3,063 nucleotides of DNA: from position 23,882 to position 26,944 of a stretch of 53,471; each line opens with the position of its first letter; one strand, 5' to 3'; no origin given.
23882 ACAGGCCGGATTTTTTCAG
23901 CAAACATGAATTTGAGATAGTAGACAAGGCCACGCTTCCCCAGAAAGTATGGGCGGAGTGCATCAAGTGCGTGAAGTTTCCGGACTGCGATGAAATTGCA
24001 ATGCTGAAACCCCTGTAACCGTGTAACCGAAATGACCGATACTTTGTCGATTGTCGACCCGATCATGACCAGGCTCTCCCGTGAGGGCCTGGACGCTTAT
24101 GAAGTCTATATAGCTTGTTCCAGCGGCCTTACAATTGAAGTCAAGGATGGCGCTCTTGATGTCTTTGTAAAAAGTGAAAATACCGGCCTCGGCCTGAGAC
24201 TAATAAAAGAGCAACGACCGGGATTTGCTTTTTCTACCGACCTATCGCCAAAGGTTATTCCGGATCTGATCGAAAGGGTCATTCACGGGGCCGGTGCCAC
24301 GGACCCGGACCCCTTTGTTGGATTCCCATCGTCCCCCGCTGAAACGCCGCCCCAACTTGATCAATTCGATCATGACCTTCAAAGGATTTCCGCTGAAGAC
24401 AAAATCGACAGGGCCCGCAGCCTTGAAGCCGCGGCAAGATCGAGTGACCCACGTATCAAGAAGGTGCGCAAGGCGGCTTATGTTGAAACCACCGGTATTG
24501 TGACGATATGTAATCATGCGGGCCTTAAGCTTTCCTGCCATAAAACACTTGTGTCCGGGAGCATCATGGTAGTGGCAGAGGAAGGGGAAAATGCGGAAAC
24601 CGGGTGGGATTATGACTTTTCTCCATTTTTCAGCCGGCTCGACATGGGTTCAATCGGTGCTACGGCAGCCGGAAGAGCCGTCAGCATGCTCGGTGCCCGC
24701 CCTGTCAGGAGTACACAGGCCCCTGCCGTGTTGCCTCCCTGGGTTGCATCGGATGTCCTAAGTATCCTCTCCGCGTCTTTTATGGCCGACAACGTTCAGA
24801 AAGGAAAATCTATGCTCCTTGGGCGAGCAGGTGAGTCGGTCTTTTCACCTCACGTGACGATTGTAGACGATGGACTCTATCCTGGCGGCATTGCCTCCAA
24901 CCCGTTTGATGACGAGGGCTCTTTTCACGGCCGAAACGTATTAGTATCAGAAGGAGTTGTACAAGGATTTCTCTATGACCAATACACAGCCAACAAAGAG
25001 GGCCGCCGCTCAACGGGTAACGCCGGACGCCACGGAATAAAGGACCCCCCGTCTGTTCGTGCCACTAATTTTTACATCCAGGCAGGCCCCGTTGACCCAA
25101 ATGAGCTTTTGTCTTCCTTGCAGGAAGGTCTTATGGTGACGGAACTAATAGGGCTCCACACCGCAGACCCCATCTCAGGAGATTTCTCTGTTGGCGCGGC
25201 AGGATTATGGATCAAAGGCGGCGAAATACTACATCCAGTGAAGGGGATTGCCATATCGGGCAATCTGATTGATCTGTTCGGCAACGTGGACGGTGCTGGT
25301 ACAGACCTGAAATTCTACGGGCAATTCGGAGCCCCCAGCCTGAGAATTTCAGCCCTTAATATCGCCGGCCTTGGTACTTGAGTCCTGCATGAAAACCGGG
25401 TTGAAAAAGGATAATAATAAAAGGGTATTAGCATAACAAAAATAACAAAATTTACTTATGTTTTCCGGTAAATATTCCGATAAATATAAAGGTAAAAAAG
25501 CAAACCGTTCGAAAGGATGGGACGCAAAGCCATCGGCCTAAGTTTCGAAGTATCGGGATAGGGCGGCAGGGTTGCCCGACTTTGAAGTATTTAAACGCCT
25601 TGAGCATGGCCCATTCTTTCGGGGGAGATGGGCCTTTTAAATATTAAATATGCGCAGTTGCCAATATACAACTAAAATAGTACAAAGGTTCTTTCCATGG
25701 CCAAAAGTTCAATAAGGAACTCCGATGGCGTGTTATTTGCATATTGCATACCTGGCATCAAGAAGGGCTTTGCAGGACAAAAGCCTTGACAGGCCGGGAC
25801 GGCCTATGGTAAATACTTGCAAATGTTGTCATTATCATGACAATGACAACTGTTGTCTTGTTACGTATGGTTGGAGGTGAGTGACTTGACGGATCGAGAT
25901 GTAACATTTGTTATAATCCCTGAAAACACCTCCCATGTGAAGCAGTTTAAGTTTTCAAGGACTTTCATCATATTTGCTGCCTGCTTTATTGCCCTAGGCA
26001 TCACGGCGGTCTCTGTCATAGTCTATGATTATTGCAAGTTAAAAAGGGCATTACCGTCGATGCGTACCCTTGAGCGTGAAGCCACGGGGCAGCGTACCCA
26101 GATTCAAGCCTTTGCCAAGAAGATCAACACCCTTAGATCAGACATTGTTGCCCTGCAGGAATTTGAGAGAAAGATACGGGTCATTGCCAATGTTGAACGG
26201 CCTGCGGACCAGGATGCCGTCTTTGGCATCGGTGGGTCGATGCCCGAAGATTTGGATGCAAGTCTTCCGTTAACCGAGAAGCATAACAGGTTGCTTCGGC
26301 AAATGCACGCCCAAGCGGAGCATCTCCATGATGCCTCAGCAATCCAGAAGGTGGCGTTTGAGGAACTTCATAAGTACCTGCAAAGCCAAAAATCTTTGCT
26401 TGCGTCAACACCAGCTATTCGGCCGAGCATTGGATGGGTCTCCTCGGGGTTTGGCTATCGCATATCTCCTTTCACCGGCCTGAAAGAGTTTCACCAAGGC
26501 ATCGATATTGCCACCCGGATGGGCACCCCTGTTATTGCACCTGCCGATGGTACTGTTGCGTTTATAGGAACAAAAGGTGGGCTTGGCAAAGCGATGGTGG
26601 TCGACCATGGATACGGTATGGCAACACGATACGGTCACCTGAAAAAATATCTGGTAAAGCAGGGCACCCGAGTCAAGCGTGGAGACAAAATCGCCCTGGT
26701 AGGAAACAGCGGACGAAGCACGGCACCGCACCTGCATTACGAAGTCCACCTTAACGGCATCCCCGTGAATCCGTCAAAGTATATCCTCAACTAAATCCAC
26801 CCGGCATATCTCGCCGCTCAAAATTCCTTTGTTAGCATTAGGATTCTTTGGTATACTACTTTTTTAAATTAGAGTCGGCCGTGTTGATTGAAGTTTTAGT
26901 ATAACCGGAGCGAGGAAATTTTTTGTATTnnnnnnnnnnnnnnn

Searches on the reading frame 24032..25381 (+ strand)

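Call 44: search_protein_families(library=pfam, proteins=[window:24032-25381:+], max_evalue=0.001)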
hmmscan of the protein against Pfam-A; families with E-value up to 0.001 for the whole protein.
window:24032-25381:+ (449 aa): 3 families
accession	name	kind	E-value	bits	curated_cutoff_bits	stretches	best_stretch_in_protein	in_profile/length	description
PF19289.4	PmbA_TldD_3rd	-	8.2e-74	247.9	22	1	228-446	2-220/220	PmbA/TldA metallopeptidase C-terminal domain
PF19290.4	PmbA_TldD_2nd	-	2.2e-19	70.3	20.9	1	115-220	2-109/109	PmbA/TldA metallopeptidase central domain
PF01523.21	PmbA_TldD_1st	-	4.8e-09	36.7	20.9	1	23-85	1-63/65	PmbA/TldA metallopeptidase domain 1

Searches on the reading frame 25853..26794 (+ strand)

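Call 44: search_protein_families(library=pfam, proteins=[window:25853-26794:+], max_evalue=0.001)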
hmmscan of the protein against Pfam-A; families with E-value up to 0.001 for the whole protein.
window:25853-26794:+ (313 aa): 1 family
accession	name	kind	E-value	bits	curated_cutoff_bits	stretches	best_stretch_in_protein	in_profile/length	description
PF01551.29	Peptidase_M23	-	1.5e-34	118.5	28.7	1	213-307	2-96/96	Peptidase family M23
